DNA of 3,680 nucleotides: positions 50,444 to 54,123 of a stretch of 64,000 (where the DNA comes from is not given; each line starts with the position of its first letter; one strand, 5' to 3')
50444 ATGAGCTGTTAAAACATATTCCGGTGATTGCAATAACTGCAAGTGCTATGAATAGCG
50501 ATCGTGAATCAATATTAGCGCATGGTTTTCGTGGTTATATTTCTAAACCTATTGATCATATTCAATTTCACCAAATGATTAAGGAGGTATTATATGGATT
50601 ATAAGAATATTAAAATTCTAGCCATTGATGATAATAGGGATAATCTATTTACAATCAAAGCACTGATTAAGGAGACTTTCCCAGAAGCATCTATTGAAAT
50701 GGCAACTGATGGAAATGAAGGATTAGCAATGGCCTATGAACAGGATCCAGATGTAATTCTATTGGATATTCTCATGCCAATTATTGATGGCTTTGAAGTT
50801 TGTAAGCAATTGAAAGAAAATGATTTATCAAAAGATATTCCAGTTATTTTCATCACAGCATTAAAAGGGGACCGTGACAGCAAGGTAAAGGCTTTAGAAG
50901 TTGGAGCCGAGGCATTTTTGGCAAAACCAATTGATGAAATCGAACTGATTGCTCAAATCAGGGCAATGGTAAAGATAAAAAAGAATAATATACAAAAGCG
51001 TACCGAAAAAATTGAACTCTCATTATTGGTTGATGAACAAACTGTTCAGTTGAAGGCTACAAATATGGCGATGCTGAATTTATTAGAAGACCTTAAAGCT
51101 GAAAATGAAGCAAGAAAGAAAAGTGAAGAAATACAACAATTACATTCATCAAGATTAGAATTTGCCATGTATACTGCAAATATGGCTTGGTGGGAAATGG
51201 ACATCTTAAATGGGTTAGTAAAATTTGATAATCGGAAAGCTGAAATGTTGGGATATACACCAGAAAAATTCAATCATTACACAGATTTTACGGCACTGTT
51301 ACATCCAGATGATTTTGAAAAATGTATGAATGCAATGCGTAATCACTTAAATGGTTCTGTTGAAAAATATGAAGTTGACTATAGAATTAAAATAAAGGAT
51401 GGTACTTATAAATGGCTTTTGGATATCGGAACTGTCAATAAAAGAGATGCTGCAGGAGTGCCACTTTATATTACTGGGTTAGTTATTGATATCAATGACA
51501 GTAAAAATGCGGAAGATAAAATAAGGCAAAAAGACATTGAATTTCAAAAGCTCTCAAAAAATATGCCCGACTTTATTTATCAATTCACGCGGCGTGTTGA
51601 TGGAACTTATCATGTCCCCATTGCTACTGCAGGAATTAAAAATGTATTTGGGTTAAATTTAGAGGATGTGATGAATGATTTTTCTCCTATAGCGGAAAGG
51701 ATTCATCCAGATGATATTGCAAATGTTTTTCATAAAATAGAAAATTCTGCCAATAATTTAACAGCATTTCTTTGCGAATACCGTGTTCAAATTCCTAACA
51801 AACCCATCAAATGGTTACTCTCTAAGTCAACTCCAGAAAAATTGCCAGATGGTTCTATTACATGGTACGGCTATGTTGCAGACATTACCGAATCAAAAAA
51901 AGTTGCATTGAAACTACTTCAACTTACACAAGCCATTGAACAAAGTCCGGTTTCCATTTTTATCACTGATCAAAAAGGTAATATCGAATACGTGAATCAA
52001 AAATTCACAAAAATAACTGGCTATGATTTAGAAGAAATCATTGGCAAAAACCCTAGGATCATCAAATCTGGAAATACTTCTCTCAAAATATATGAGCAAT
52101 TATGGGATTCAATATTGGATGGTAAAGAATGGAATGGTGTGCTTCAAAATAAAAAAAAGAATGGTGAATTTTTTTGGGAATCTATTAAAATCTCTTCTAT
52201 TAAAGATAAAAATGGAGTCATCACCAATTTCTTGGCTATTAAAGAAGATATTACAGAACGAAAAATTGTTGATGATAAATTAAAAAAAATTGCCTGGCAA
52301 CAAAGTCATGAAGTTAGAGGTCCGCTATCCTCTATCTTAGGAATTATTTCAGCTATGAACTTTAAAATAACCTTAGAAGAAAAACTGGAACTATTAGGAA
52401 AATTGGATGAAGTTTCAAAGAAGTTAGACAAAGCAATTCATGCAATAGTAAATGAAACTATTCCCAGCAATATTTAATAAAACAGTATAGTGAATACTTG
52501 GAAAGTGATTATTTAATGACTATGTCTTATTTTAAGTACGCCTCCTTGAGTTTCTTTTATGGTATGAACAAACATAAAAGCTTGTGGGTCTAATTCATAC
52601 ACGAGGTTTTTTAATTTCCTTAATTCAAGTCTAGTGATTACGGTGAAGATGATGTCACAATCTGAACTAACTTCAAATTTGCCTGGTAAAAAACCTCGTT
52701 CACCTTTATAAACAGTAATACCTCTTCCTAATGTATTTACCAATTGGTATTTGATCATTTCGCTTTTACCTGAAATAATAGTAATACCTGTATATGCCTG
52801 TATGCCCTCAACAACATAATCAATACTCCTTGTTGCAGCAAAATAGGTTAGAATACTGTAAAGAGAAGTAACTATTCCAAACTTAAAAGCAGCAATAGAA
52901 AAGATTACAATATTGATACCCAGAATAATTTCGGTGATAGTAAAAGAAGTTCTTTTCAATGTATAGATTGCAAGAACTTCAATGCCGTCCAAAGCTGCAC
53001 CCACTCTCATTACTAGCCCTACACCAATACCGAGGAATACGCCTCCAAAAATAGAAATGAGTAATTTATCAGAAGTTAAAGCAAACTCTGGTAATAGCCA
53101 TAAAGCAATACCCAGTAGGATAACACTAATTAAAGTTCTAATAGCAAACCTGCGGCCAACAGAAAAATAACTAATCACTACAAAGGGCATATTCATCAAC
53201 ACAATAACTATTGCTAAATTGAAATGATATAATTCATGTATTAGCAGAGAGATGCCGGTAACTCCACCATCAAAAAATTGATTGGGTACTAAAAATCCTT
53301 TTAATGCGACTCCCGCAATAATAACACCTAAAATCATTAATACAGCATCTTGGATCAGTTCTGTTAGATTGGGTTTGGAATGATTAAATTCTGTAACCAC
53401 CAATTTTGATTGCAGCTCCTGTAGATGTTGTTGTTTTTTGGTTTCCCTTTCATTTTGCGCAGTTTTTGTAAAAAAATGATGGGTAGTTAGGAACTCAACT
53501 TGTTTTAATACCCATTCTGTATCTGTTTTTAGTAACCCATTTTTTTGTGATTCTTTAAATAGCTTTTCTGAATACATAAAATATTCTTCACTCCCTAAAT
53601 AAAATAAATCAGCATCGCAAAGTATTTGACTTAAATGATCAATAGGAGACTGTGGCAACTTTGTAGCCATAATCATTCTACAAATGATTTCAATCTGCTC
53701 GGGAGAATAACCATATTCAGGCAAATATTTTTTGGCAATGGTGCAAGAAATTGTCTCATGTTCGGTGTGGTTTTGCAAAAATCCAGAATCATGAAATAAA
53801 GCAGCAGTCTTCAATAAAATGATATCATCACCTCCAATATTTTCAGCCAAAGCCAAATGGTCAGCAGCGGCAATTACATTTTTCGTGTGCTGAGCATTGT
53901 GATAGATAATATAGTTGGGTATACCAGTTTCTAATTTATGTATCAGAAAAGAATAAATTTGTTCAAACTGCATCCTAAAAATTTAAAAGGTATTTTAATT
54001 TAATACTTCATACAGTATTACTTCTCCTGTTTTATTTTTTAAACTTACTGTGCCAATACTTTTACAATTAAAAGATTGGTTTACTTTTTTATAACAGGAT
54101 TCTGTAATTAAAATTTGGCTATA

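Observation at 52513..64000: Co-directional, translationally coupled array of at least five paralogous sensor kinases ending in a CheY-like REC, a REC-cyclase and an HD-YitT protein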

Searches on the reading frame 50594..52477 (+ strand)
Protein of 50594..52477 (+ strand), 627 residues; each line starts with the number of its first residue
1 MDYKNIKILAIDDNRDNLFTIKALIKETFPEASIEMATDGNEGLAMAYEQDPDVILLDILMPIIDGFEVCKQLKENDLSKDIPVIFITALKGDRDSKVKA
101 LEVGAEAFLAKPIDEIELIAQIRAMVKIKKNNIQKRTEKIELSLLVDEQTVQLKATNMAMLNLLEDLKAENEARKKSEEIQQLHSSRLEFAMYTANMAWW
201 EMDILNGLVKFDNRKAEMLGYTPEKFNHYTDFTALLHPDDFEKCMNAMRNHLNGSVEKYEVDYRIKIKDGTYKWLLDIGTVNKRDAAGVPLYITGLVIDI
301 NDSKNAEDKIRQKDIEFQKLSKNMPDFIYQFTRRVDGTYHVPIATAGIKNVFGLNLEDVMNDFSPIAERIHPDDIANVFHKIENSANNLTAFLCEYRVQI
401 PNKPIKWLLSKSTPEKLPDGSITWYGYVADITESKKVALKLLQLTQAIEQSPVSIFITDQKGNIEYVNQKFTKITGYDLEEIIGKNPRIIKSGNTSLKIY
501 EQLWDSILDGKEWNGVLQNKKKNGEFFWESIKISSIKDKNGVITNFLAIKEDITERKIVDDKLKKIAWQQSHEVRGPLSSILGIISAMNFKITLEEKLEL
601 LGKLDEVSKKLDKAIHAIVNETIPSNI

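Call 5: search_protein_families(library=pfam, proteins=[window:50594-52477:+], max_evalue=0.01)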
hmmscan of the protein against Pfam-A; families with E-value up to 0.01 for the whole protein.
window:50594-52477:+ (627 aa): 7 families
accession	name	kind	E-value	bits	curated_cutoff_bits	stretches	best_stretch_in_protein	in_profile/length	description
PF08447.18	PAS_3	-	1.4e-41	141.1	25.6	3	211-296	4-88/89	PAS fold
PF00072.30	Response_reg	-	3.2e-24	85.7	30.2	1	8-122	1-110/111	Response regulator receiver domain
PF13426.13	PAS_9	-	5.4e-22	78.5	27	1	452-555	1-103/103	PAS domain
PF00989.32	PAS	-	8e-18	64.9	22.6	1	445-553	4-113/113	PAS fold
PF08448.16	PAS_4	-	3.6e-10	40.5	23.1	1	449-557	2-109/110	PAS fold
PF13188.13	PAS_8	-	3.5e-08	33.5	21.8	1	443-485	2-45/65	PAS domain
PF18095.7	PAS_12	-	0.0028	17.7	22.6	0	440-498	43-103/153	UPF0242 C-terminal PAS-like domain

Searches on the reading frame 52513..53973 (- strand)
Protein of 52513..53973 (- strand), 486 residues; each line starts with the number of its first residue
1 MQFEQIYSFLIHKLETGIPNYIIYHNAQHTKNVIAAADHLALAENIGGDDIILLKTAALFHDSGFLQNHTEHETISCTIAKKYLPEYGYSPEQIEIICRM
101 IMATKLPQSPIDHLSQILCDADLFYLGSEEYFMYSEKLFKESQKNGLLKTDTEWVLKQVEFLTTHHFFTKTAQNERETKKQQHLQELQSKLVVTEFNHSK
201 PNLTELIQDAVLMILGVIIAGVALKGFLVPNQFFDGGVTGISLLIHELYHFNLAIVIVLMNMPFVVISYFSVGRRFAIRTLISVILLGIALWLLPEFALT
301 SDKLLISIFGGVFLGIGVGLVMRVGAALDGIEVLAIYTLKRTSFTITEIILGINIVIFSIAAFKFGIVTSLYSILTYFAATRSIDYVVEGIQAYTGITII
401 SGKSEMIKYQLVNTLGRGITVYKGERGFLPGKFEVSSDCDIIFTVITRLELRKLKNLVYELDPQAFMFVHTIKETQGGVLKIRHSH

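Call 5: search_protein_families(library=pfam, proteins=[window:52513-53973:-], max_evalue=0.01)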
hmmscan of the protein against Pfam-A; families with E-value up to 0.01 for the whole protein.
window:52513-53973:- (486 aa): 3 families
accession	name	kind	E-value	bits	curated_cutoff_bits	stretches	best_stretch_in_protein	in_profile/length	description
PF02588.21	YitT_membrane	-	5.3e-54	183.2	24.3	1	211-411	3-204/205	Uncharacterised 5xTM membrane BCR, YitT family COG1284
PF10035.14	DUF2179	-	8.2e-13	48.4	22.8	1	417-477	1-55/55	Uncharacterized protein conserved in bacteria (DUF2179)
PF01966.28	HD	-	1.3e-07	32.4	22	1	27-122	2-111/116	HD domain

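Call 25: search_protein_families(library=ncbifam, proteins=[window:52513-53973:-], max_evalue=0.001)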
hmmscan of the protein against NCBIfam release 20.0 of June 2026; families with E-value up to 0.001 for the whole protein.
window:52513-53973:- (486 aa): 2 families
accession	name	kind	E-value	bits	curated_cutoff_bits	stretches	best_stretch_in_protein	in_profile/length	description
NF043063.1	MMSYN1_0411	equivalog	1.9e-05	23.8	550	0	306-360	180-234/498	YitT family ABC transporter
NF003191.0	PRK04164.1-2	equivalog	7e-05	22.5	179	1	415-483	120-180/200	hypothetical protein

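Call 53: search_protein_families(library=padloc, proteins=[window:52513-53973:-], max_evalue=0.01)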
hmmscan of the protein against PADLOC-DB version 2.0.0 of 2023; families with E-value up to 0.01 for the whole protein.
window:52513-53973:- (486 aa): 0 families

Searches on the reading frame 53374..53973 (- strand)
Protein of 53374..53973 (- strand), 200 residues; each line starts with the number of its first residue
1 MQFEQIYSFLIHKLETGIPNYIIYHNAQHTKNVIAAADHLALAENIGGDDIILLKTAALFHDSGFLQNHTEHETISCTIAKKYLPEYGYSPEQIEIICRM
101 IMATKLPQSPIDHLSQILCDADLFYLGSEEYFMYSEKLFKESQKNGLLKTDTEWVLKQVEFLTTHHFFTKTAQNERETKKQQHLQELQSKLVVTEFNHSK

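Call 24: search_solved_structures(query=window:53374-53973:-, max_evalue=1, show_alignments=2)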
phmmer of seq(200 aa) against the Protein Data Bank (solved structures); distinct sequences matched with E-value up to 1: 1.
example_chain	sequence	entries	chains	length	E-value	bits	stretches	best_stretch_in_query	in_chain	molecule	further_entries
3v53_A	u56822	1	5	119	0.94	12.6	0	79-135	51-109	RNA-binding protein 25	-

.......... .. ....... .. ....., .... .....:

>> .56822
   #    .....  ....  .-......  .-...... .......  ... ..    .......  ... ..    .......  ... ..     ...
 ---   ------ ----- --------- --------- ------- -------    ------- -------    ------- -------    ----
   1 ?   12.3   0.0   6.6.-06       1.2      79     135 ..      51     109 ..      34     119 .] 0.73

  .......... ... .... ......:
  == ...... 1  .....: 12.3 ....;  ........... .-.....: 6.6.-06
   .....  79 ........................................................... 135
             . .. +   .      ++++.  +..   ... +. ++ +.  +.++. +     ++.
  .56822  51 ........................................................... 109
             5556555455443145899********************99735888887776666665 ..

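Call 34: find_homologous_proteins(query=window:53395-53973:-, max_evalue=0.00001)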
Query seq(193 aa) (193 aa): 1060 proteins with E <= 0.00001 among 1097 candidates; the best 120 are listed.
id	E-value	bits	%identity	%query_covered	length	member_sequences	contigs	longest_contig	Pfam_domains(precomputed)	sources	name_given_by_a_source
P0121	4.2e-83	296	67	99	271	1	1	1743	PF24391.2,PF01966.29,PF02588.22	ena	-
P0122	8.9e-82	291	68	99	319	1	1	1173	PF01966.29,PF02588.22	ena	-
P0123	9.1e-81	288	67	99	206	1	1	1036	PF01966.29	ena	-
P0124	5.7e-79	282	64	100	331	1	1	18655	PF01966.29,PF02588.22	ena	-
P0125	1.0e-72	262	59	99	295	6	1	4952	PF01966.29,PF02588.22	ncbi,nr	ncbi:MAG TPA: YitT family protein, partial [Chitinophagaceae bacterium]|nr:YitT family protein [Chit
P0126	1.7e-72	261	63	99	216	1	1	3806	PF01966.29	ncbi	ncbi:MAG: HD domain-containing protein, partial [Chitinophagaceae bacterium]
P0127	3.8e-71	257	57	98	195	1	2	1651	PF01966.29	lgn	-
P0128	8.5e-70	252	61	99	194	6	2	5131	-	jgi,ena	-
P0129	2.2e-69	251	58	99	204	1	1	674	PF01966.29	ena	-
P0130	1.8e-68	248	60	94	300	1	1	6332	PF01966.29,PF02588.22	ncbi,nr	ncbi:MAG: YitT family protein, partial [Ferruginibacter sp.]|nr:YitT family protein [Chitinophagacea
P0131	3.7e-67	244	59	93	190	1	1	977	PF01966.29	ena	-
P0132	5.0e-66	240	54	97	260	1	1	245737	PF01966.29,PF02588.22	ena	-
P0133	4.8e-65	237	63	85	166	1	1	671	PF01966.29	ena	-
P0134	3.6e-64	234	65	84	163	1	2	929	PF01966.29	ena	-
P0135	1.5e-60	222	58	87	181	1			PF01966.29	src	-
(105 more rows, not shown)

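Call 42: predict_structure(alignment_id=A3)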
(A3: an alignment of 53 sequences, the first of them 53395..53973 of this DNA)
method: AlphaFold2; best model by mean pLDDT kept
length: 193 residues; sequences in the alignment: 53
mean_pLDDT: 97.0   pTM: 0.92
mean pLDDT of the five models: 97.0, 96.6, 96.4, 95.9, 95.9
residues with pLDDT >= 90: 188; 70-90: 4; 50-70: 1; < 50: 0
segments of 3 or more residues with pLDDT < 50: none
pLDDT, mean of each block of 10 residues (from residue 1): 98 96 96 99 97 99 96 98 99 99 97 99 98 97 92 96 97 99 97 75
secondary structure, 60 per line:
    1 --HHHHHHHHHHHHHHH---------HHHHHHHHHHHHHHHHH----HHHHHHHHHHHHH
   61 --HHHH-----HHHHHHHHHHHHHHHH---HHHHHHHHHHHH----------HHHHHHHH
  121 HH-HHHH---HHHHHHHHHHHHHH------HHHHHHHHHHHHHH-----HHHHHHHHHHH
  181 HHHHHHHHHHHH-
elements in order: H3-17 H27-43 H48-60 H63-66 H72-87 H91-102 H113-122 H124-127 H131-144 H151-164 H170-192

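Call 45: fold_search(model_id=the predicted structure, library=pdb)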
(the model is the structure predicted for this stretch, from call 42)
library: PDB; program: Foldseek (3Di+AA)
matches with E <= 10: 390; with E <= 0.001: 1
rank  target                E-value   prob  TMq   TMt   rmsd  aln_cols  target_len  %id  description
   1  2pq7                  5.3e-04  1.00  0.64  0.71   5.2       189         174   17  Crystal structure of predicted HD superfamily hydrolase (104161995) from uncultured Thermotogales bacterium at 1.45 A re (released 2007-05-15)
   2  5dqw_A                2.4e-03  1.00  0.66  0.68   4.6       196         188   19  The crystal structure of Bacillus subtilis YpgQ in complex with ADP (released 2016-04-27)
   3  6ezu_A                2.6e-03  1.00  0.55  0.35   7.4       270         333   14  Schistosoma mansoni Phosphodiesterase 4A (released 2018-12-12)
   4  5dqw_B                2.7e-03  1.00  0.64  0.67   5.0       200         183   19  The crystal structure of Bacillus subtilis YpgQ in complex with ADP (released 2016-04-27)
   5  2pjq_B                4.1e-03  1.00  0.71  0.65   3.8       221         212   15  Crystal structure of Q88U62_LACPL from Lactobacillus plantarum. Northeast Structural Genomics target LpR71 (released 2007-05-01)
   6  9h3f_A                4.8e-03  1.00  0.49  0.45   3.7       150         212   20  Cryo-EM structure of YhaM (released 2025-08-06)
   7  5ihy_B                7.7e-03  1.00  0.65  0.65   4.7       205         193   20  The crystal structure of Bacillus subtilis SeMet-YpgQ (released 2016-04-27)
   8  5dqv_A                1.0e-02  1.00  0.66  0.67   4.8       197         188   17  The crystal structure of Bacillus subtilis YpgQ (released 2016-04-27)
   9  3v93_D                1.0e-02  1.00  0.60  0.38   5.4       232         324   16  unliganded structure of TcrPDEC1 catalytic domain (released 2012-02-22)
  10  3n3z_A                1.1e-02  1.00  0.68  0.43   5.5       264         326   14  Crystal structure of PDE9A (E406A) mutant in complex with IBMX (released 2011-04-13)
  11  2qgs_A                1.2e-02  1.00  0.66  0.62   5.3       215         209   18  Crystal structure of SE1688 protein from Staphylococcus epidermidis. Northeast Structural Genomics Consortium target S (released 2007-07-17)
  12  2pjq_D                1.3e-02  1.00  0.61  0.58   5.4       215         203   14  Crystal structure of Q88U62_LACPL from Lactobacillus plantarum. Northeast Structural Genomics target LpR71 (released 2007-05-01)
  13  9rc0                  1.5e-02  1.00  0.47  0.33   9.0       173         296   17  DvhD, PAS/HD-GYP domains (released 2026-03-04)
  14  8jgx_A                1.9e-02  1.00  0.50  0.21   4.6       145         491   16  Crystal structure of Acinetobacter baumannii exopolyphosphatase (released 2024-05-15)
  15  2qgs_B                2.0e-02  1.00  0.62  0.61   5.9       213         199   16  Crystal structure of SE1688 protein from Staphylococcus epidermidis. Northeast Structural Genomics Consortium target S (released 2007-07-17)
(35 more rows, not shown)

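Call 69: search_protein_families(library=pfam, alignment_id=A3, max_evalue=1)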
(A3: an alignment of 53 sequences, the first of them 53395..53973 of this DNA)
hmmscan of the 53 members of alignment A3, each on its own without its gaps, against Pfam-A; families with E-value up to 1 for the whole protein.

A. member 1, window:53395-53973:- (193 aa): 4 families
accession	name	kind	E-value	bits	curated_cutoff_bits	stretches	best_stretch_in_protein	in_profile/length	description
PF01966.28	HD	-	2.5e-08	34.7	22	1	27-122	2-111/116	HD domain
PF13875.12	DUF4202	-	0.04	14.2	35.1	1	63-126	74-134/183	Domain of unknown function (DUF4202)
PF24391.1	HD-CE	-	0.047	13.8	27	1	25-69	7-54/263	HD-CE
PF23219.2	LAMB1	-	0.13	12.4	26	1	79-161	72-153/155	LAMB1-4 helical domain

B. families by the number of members that match (of 53 scanned): 18 families
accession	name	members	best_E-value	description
PF01966.28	HD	52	7.7e-10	HD domain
PF24391.1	HD-CE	49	1.5e-07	HD-CE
PF21447.3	Ppx-GppA_III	15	2.8e-06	Ppx/GppA phosphatase, domain III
PF03979.19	Sigma70_r1_1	11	0.016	Sigma-70 factor, region 1.1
PF08668.18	HDOD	6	0.046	HDOD domain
PF00233.25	PDEase_I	5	0.0024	3'5'-cyclic nucleotide phosphodiesterase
PF13875.12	DUF4202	5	0.0046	Domain of unknown function (DUF4202)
PF23219.2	LAMB1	2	0.11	LAMB1-4 helical domain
PF14513.12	DAG_kinase_N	1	0.0067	Diacylglycerol kinase N-terminus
PF06449.16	YMF19_C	1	0.026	ATP synthase YMF19, C-terminal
PF22598.2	CdsD_PD2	1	0.092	CdsD, periplasmic PD2 domain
PF18375.7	CDH1_2_SANT_HL1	1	0.093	CDH1/2 SANT-Helical linker 1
PF15659.11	Toxin-JAB1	1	0.16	JAB-like toxin 1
PF17874.7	TPR_MalT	1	0.18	MalT-like TPR region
PF01749.26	IBB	1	0.2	Importin beta binding domain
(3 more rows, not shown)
